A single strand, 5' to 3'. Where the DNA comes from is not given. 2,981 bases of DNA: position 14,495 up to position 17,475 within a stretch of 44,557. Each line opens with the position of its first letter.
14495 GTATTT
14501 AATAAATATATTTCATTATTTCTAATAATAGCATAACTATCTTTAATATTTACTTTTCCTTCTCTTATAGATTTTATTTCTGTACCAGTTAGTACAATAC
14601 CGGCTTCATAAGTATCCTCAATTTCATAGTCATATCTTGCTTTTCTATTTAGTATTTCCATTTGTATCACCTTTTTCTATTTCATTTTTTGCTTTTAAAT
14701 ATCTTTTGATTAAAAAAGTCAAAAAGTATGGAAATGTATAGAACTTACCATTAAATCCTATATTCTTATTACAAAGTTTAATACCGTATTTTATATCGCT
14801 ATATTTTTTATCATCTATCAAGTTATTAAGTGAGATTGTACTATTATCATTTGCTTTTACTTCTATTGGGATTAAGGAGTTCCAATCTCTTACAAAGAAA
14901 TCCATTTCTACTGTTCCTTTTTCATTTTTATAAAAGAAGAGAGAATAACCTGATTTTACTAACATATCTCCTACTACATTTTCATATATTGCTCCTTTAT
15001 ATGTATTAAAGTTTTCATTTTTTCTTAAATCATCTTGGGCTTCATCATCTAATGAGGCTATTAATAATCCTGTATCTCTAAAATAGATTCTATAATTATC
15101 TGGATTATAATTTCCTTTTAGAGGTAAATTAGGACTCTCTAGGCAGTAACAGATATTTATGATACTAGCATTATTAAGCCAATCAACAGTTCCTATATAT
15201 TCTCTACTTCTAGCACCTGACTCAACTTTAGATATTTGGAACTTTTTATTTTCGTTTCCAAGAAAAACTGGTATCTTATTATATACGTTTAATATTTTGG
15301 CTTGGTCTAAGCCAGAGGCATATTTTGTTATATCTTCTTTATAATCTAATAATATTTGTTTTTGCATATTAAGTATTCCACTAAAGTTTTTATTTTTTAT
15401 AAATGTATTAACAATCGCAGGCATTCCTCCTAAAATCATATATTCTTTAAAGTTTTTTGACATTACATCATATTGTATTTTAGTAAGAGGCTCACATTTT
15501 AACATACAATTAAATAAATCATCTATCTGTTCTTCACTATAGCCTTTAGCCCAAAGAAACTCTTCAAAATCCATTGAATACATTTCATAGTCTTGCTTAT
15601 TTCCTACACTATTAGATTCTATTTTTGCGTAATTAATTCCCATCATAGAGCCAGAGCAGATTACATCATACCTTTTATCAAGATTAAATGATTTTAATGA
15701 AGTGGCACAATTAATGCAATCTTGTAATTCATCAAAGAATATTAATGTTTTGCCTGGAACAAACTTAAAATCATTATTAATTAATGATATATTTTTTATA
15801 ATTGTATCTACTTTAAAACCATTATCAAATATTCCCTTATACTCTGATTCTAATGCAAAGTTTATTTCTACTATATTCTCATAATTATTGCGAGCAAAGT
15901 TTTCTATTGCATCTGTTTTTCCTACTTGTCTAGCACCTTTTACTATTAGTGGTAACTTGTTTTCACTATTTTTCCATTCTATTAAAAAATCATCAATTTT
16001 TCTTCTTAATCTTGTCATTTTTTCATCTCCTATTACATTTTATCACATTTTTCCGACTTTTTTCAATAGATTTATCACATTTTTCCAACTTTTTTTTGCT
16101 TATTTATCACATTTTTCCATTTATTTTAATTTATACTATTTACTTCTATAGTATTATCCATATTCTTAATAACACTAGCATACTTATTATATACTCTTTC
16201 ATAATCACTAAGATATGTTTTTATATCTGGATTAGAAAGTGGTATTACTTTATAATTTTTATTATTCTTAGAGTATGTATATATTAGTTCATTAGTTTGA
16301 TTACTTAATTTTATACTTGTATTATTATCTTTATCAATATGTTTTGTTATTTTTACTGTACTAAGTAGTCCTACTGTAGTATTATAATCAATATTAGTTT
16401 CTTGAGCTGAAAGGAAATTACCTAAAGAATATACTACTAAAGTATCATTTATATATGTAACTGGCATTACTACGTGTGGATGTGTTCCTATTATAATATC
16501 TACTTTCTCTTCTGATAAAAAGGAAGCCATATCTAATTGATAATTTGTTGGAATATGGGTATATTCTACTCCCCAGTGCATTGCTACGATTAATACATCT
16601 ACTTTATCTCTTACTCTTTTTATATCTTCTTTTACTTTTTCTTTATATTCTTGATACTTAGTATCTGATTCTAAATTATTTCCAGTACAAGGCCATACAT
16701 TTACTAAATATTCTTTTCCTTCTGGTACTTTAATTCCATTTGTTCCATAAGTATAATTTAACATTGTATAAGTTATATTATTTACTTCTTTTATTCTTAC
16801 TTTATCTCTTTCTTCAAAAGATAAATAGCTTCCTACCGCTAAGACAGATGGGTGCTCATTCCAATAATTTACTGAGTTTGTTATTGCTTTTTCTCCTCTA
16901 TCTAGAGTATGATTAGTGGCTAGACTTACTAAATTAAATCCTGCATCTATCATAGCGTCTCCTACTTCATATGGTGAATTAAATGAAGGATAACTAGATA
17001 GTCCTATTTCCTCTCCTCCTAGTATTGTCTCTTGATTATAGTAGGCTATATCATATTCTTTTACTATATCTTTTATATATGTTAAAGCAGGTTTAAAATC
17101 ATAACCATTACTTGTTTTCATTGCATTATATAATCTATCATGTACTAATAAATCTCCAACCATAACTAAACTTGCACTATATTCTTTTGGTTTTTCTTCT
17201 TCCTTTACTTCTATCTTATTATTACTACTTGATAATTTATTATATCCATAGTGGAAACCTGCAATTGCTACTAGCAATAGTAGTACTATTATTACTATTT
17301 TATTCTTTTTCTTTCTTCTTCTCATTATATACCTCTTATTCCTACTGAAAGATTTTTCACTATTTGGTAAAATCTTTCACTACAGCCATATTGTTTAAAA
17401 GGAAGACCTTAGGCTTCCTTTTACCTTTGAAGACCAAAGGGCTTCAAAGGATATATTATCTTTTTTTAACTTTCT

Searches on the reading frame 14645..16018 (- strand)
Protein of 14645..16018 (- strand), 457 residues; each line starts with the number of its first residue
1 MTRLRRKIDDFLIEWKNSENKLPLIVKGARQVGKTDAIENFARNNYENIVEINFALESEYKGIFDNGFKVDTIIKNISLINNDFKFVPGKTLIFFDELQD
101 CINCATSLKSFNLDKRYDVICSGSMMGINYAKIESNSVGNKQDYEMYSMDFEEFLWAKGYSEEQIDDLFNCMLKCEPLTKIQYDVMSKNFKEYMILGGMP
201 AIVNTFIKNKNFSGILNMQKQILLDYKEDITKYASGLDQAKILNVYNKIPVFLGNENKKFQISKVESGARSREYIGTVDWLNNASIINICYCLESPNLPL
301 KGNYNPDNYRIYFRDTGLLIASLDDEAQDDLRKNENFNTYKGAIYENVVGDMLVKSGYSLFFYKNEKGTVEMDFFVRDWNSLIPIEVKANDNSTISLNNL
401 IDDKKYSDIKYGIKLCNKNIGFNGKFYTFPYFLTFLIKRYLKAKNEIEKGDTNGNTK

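Call 46: search_protein_families(library=pfam, proteins=[window:14645-16018:-], max_evalue=0.00001)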
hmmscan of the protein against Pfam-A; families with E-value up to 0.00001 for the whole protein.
window:14645-16018:- (457 aa): 2 families
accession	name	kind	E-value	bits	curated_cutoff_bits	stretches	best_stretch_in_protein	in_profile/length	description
PF13635.12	DUF4143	-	4.6e-30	104.9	28.1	1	228-390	2-160/160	Domain of unknown function (DUF4143)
PF13173.12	AAA_14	-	2.1e-22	79.9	27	1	22-155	3-129/129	AAA domain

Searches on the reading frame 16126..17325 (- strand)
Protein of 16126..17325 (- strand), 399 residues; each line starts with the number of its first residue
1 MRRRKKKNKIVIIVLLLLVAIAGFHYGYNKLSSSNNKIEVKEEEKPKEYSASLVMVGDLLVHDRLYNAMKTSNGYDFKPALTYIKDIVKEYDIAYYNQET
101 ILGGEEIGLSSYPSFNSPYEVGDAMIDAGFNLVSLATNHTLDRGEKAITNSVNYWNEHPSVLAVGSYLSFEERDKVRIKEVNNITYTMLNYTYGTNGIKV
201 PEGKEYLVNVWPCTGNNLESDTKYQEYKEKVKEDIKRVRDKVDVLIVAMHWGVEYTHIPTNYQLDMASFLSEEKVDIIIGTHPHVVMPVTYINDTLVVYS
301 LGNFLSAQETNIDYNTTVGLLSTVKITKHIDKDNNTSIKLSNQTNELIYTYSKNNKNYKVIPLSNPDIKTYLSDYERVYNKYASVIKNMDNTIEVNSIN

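Call 46: search_protein_families(library=pfam, proteins=[window:16126-17325:-], max_evalue=0.00001)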
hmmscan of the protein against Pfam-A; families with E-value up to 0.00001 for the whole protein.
window:16126-17325:- (399 aa): 1 family
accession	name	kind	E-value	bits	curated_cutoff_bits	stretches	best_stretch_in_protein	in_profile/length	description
PF09587.15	PGA_cap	-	4.4e-65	220.1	27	1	53-308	2-255/255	Bacterial capsule synthesis protein PGA_cap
